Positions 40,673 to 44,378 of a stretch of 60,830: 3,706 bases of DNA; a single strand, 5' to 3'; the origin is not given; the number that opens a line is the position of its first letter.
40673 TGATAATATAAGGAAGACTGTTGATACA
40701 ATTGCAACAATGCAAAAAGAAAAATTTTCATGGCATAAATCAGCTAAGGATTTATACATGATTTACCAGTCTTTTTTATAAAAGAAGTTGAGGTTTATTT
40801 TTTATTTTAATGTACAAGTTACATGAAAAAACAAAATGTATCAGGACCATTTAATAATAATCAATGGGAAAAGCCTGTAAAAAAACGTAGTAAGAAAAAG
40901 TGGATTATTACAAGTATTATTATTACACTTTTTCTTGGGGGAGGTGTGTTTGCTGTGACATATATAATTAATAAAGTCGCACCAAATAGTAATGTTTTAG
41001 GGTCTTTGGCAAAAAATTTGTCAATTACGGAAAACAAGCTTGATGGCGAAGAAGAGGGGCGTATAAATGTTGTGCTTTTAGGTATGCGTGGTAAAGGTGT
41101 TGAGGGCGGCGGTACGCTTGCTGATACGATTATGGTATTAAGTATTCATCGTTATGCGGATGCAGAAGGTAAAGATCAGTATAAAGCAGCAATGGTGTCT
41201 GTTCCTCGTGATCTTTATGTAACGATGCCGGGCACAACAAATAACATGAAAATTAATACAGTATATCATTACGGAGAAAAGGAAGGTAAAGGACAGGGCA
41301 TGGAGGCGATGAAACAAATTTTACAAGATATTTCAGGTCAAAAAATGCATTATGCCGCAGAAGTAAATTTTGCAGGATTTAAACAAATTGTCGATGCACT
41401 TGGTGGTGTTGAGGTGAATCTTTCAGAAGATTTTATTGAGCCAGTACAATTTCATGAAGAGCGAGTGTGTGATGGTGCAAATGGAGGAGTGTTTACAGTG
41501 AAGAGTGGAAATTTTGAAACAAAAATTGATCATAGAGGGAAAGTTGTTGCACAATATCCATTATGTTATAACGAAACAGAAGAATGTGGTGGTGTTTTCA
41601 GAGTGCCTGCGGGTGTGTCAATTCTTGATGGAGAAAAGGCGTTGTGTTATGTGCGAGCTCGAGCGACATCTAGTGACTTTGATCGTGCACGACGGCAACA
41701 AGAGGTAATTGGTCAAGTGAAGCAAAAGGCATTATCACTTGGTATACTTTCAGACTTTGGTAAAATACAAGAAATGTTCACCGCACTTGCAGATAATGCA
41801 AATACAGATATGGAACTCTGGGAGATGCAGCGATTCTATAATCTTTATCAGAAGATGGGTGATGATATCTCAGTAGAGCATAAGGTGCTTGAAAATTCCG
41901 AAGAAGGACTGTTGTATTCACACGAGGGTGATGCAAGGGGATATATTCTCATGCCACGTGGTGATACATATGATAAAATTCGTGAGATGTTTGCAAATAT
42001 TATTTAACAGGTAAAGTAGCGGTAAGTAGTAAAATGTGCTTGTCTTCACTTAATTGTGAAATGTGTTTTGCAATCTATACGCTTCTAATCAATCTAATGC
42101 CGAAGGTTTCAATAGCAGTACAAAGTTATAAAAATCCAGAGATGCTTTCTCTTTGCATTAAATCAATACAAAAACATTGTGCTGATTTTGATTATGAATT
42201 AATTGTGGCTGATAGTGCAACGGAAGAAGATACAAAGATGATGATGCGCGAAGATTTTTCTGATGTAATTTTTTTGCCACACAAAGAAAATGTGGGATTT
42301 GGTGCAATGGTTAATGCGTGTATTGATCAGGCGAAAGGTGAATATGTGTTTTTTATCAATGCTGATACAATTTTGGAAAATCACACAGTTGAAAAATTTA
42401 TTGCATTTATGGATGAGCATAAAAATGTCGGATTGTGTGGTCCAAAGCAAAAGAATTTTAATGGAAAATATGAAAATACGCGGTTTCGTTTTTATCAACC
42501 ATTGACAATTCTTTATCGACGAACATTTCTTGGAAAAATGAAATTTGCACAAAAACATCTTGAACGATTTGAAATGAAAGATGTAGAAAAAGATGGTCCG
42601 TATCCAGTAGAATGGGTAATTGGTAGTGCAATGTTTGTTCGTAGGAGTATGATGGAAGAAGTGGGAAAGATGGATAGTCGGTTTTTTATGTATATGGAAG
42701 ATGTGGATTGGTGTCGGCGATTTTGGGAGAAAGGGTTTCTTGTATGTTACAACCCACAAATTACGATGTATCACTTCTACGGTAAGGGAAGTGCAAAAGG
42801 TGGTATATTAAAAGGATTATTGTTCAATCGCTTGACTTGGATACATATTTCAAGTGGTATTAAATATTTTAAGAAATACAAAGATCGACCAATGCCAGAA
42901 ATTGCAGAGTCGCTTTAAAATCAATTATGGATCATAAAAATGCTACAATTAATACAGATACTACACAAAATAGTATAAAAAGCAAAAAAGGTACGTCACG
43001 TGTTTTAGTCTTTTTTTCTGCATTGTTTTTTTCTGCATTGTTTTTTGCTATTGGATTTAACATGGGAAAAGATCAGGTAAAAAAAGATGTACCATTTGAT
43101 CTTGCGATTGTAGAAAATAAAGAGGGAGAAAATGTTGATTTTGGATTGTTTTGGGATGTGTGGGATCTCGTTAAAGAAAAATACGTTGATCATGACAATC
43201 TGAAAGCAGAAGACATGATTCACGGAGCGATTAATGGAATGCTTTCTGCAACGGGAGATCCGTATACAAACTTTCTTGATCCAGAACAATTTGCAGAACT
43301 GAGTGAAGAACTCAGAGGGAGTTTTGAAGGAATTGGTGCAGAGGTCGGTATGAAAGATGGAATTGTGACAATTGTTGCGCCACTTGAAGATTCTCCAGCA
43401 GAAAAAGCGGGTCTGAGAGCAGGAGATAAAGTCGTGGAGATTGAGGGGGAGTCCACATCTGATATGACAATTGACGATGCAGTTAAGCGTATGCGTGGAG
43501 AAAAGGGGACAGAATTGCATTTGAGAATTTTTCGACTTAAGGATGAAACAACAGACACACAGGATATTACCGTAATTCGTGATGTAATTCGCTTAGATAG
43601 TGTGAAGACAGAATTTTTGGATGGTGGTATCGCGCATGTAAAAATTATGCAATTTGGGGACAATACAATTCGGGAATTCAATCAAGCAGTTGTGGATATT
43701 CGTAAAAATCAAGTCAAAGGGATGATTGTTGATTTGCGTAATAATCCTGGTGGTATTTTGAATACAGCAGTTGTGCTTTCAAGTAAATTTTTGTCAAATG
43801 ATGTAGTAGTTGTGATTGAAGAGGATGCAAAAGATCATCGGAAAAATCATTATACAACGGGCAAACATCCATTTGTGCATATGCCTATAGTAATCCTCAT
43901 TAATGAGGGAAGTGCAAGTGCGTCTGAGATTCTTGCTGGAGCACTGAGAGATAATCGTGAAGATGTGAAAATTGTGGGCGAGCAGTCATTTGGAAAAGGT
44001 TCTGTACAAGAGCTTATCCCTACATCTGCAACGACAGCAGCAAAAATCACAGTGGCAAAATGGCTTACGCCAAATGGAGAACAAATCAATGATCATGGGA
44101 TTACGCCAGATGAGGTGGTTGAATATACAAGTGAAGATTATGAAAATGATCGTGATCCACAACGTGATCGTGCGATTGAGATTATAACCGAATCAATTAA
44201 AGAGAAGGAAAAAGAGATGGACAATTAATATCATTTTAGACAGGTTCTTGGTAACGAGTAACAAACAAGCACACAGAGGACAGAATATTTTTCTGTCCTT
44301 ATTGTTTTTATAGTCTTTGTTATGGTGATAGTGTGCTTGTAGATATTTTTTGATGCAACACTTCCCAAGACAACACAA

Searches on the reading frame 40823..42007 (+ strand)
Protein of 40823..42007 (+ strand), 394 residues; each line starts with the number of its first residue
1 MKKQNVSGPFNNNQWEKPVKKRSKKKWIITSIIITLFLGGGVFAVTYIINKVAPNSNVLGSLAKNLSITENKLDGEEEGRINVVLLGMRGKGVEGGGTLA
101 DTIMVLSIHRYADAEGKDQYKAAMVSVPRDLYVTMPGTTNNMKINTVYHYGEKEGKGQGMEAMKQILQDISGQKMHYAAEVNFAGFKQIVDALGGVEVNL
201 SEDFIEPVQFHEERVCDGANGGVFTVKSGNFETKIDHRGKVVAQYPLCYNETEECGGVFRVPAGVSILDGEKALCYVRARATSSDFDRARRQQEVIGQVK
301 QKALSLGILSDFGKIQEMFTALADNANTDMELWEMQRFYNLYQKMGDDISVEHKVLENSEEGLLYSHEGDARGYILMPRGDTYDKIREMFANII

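Call 83: search_protein_families(library=pfam, proteins=[window:40823-42007:+], max_evalue=0.00001)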
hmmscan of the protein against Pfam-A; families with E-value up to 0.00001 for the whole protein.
window:40823-42007:+ (394 aa): 1 family
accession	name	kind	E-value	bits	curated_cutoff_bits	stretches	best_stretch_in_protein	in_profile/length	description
PF03816.19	LytR_cpsA_psr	-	8.3e-30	104.4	24.6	1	100-303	2-148/150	LytR_cpsA_psr family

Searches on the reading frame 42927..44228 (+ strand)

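Call 83: search_protein_families(library=pfam, proteins=[window:42927-44228:+], max_evalue=0.00001)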
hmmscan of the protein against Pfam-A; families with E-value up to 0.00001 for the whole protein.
window:42927-44228:+ (433 aa): 5 families
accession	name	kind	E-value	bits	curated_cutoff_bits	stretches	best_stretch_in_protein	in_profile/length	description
PF03572.23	Peptidase_S41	-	5.1e-46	156.7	24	1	235-398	2-165/165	Peptidase family S41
PF17820.7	PDZ_6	-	1.5e-12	47.5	27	1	149-201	2-52/54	PDZ domain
PF00595.29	PDZ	-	6.8e-10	39.6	23.2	1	136-201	12-80/81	PDZ domain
PF13180.12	PDZ_2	-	6e-08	33.3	27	1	135-207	2-71/80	PDZ domain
PF22694.1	CtpB_N-like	-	8.2e-08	33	27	1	70-120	36-84/85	Activating protease CtpB N-terminal domain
